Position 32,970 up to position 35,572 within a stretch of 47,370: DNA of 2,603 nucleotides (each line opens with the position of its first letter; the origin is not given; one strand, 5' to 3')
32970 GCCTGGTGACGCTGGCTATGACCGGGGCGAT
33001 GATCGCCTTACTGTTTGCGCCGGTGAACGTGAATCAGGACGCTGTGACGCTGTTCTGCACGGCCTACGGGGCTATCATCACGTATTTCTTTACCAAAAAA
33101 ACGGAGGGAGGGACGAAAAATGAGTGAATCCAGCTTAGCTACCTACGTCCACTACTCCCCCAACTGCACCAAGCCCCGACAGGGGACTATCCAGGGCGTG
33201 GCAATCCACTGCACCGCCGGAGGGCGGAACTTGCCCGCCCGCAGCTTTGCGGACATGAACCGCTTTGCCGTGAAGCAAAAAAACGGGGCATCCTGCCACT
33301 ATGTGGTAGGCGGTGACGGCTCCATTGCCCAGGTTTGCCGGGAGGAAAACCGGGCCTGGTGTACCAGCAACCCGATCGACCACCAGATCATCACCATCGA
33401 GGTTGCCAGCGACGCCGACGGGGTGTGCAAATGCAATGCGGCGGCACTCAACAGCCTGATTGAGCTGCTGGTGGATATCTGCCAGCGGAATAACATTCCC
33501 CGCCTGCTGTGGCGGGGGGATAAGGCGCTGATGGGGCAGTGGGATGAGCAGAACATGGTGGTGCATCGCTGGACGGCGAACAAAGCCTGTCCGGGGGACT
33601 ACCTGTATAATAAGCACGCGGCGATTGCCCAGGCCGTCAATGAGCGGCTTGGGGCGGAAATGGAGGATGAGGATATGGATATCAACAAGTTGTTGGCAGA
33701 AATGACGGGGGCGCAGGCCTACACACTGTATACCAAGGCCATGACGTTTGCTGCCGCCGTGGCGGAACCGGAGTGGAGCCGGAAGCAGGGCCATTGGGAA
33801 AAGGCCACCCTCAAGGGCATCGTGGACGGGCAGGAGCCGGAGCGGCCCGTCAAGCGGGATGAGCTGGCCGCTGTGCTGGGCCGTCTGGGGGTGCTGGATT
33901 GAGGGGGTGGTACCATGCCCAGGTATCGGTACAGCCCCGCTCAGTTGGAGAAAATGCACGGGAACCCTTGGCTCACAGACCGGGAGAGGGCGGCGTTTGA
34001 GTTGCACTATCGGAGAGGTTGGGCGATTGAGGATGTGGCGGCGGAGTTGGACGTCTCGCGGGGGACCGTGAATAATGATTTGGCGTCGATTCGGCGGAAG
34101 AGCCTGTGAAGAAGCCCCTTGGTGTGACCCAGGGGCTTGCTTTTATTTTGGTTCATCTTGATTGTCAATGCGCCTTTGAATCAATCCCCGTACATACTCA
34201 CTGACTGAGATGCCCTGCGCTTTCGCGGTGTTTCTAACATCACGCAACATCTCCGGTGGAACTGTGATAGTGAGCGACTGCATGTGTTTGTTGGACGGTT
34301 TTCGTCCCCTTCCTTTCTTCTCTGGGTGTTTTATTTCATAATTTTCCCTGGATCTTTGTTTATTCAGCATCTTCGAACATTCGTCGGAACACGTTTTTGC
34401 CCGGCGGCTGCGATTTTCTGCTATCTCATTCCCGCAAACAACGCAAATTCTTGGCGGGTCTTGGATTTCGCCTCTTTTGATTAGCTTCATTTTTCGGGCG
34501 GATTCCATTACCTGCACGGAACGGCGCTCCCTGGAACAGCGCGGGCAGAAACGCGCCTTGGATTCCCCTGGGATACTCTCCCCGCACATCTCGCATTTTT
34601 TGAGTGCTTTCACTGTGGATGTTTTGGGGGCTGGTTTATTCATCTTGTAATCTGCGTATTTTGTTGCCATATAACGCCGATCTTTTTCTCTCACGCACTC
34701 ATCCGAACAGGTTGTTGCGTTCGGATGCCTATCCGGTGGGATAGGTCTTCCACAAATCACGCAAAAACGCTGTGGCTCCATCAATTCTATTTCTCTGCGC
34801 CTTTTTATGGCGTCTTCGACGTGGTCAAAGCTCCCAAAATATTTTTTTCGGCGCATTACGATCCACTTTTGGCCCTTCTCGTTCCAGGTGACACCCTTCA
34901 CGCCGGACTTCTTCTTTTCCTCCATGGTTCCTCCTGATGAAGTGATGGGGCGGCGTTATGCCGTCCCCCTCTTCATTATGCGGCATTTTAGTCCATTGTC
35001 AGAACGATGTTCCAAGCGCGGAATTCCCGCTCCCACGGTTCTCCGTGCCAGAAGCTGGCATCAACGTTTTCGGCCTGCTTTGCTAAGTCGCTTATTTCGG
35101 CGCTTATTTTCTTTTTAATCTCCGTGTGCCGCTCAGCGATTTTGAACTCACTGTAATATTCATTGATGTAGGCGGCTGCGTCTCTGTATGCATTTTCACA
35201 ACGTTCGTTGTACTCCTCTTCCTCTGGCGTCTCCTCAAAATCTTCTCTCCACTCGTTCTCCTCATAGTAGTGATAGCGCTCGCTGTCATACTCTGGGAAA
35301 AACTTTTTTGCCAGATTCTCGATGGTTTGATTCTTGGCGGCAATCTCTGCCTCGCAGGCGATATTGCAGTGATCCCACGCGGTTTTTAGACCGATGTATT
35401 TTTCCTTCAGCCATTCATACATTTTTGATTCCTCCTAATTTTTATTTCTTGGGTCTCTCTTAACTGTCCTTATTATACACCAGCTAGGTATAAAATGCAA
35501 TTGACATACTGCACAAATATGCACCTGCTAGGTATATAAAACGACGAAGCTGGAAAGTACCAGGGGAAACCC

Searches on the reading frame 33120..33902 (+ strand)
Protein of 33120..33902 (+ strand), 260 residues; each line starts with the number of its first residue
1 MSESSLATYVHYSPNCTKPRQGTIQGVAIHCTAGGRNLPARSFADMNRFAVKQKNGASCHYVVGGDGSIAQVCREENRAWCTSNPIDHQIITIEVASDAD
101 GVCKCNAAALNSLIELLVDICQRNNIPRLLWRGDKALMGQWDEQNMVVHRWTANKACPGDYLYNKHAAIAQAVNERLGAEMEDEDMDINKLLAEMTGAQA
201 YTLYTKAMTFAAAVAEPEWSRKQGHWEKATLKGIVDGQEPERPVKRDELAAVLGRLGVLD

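Call 6: search_protein_families(library=pfam, proteins=[window:33120-33902:+], max_evalue=0.01)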
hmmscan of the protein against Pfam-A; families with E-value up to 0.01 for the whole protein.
window:33120-33902:+ (260 aa): 1 family
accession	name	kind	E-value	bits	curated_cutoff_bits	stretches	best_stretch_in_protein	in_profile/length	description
PF01510.30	Amidase_2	-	1.5e-20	74.3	26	1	22-160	3-131/131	N-acetylmuramoyl-L-alanine amidase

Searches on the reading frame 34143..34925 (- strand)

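Call 6: search_protein_families(library=pfam, proteins=[window:34143-34925:-], max_evalue=0.01)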
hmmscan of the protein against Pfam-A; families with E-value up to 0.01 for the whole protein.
window:34143-34925:- (260 aa): 4 families
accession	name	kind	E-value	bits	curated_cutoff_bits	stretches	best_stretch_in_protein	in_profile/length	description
PF09889.16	DUF2116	-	1.1e-10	41.8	26.8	2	50-80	1-27/59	Probable treble clef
PF01258.23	zf-dskA_traR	-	0.00035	20.9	24.9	0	160-176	5-20/36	Prokaryotic dksA/traR C4-type zinc finger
PF12441.14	CopG_antitoxin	-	0.00041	21.5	28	1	213-251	40-78/79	CopG antitoxin of type II toxin-antitoxin system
PF01402.27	RHH_1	-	0.0022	18.3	20.5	1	218-253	2-37/39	Ribbon-helix-helix protein, copG family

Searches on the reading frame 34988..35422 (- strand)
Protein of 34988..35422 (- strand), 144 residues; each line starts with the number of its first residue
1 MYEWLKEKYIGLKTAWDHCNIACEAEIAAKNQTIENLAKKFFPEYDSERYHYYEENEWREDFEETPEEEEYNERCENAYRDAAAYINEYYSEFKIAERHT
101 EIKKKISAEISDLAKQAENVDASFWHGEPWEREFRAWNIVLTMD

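Call 6: search_protein_families(library=pfam, proteins=[window:34988-35422:-], max_evalue=0.01)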
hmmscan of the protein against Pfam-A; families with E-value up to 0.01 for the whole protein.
window:34988-35422:- (144 aa): 1 family
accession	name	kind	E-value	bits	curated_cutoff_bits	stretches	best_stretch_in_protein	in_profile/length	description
PF02677.20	QueH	-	0.0012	19.4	23.5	1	2-102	15-112/175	Epoxyqueuosine reductase QueH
